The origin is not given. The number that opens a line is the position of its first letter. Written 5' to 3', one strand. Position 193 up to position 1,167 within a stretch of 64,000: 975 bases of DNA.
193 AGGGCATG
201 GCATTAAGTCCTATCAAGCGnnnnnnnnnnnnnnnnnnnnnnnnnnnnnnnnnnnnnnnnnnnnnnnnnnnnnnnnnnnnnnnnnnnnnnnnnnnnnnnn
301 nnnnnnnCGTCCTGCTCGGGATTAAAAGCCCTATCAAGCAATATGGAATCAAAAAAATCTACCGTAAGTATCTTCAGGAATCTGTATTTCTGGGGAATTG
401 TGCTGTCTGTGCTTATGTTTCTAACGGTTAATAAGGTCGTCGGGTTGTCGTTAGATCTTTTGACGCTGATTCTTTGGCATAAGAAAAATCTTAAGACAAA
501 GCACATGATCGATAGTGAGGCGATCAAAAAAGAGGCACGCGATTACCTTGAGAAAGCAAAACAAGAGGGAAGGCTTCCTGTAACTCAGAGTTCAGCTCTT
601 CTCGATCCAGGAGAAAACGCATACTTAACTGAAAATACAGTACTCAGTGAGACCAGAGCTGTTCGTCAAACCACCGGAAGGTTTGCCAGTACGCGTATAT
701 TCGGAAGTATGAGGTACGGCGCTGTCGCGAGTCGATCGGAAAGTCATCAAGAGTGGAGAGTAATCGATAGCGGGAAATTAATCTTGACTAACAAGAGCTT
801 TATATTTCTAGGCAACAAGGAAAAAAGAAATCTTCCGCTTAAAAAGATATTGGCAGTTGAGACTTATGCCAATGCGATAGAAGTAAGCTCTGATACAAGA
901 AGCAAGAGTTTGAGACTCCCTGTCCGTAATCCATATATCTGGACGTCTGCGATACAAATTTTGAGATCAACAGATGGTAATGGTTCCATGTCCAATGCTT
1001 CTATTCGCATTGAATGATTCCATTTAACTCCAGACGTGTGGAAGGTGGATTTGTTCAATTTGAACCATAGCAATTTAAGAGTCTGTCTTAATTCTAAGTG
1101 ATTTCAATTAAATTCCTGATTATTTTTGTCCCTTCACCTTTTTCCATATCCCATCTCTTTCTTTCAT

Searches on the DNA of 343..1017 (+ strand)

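Call 62: search_rna_families(source=L019, start=4300, end=5000, threshold=evalue, max_evalue=10, show_alignments=3)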
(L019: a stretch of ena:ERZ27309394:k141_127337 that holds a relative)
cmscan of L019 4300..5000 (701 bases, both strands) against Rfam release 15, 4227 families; matches with E-value up to 10: 15.
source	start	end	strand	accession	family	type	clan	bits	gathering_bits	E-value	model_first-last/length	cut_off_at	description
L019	4357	4496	-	RF02060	STnc410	Gene; sRNA;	-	24.9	50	0.0038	1-158/158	no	Enterobacterial sRNA STnc410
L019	4706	4821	-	RF02084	STnc130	Gene; sRNA;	-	24.9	55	0.21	1-135/135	no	Enterobacteria sRNA STnc130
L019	4864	4943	-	RF01183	SNORD19B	Gene; snRNA; snoRNA; CD-box;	CL00048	19.3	50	3.2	1-84/84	no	Small nucleolar RNA SNORD19B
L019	4706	4745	+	RF04344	Plastid-psbA-3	Cis-reg;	CL00153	19.2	48.4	1.1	1-57/57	no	Plastid-psbA-3 3UTR RNA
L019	4892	4939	-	RF00328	snoZ161_228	Gene; snRNA; snoRNA; CD-box;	CL00056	18.3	45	1.7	1-93/93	no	Small nucleolar RNA Z161/Z228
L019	4686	4740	+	RF02618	SSRC34_2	Gene; sRNA;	-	18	48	3.1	1-125/125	no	Streptococcus sRNA 34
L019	4892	4939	-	RF00200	snoZ199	Gene; snRNA; snoRNA; CD-box;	-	17.3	47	6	1-84/84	no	Small nucleolar RNA Z199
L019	4704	4746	-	RF04352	Plastid-psbA-4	Cis-reg;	CL00153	17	56.8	6.5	1-61/61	no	Plastid-psbA-4 3UTR RNA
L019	4361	4402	-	RF01125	sR4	Gene; snRNA; snoRNA; CD-box;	-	15.9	50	0.53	1-56/56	no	Small nucleolar RNA sR4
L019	4943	4982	-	RF02925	6A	Gene; sRNA;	-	15.8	41.2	6.8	1-52/52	no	6A RNA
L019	4930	4986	-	RF01369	CRISPR-DR56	Gene; CRISPR;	-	15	35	8.7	1-37/37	no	CRISPR RNA direct repeat element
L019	4708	4739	+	RF03760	mir-2041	Gene; miRNA;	-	14.9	70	9.9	1-68/68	no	mir-2041 microRNA precursor family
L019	4707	4816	+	RF02694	RalA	Gene; sRNA;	-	13.7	170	2.3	1-179/179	no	RalR antitoxin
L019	4365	4406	-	RF00065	snoR9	Gene; snRNA; snoRNA; CD-box;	CL00132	12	90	3.9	1-128/128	no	Small nucleolar RNA snoR9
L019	4707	4740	-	RF02637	EF0408_EF0409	Gene; sRNA;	-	11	440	2.7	375-408/412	no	Enterococcus sRNA EF0408_EF0409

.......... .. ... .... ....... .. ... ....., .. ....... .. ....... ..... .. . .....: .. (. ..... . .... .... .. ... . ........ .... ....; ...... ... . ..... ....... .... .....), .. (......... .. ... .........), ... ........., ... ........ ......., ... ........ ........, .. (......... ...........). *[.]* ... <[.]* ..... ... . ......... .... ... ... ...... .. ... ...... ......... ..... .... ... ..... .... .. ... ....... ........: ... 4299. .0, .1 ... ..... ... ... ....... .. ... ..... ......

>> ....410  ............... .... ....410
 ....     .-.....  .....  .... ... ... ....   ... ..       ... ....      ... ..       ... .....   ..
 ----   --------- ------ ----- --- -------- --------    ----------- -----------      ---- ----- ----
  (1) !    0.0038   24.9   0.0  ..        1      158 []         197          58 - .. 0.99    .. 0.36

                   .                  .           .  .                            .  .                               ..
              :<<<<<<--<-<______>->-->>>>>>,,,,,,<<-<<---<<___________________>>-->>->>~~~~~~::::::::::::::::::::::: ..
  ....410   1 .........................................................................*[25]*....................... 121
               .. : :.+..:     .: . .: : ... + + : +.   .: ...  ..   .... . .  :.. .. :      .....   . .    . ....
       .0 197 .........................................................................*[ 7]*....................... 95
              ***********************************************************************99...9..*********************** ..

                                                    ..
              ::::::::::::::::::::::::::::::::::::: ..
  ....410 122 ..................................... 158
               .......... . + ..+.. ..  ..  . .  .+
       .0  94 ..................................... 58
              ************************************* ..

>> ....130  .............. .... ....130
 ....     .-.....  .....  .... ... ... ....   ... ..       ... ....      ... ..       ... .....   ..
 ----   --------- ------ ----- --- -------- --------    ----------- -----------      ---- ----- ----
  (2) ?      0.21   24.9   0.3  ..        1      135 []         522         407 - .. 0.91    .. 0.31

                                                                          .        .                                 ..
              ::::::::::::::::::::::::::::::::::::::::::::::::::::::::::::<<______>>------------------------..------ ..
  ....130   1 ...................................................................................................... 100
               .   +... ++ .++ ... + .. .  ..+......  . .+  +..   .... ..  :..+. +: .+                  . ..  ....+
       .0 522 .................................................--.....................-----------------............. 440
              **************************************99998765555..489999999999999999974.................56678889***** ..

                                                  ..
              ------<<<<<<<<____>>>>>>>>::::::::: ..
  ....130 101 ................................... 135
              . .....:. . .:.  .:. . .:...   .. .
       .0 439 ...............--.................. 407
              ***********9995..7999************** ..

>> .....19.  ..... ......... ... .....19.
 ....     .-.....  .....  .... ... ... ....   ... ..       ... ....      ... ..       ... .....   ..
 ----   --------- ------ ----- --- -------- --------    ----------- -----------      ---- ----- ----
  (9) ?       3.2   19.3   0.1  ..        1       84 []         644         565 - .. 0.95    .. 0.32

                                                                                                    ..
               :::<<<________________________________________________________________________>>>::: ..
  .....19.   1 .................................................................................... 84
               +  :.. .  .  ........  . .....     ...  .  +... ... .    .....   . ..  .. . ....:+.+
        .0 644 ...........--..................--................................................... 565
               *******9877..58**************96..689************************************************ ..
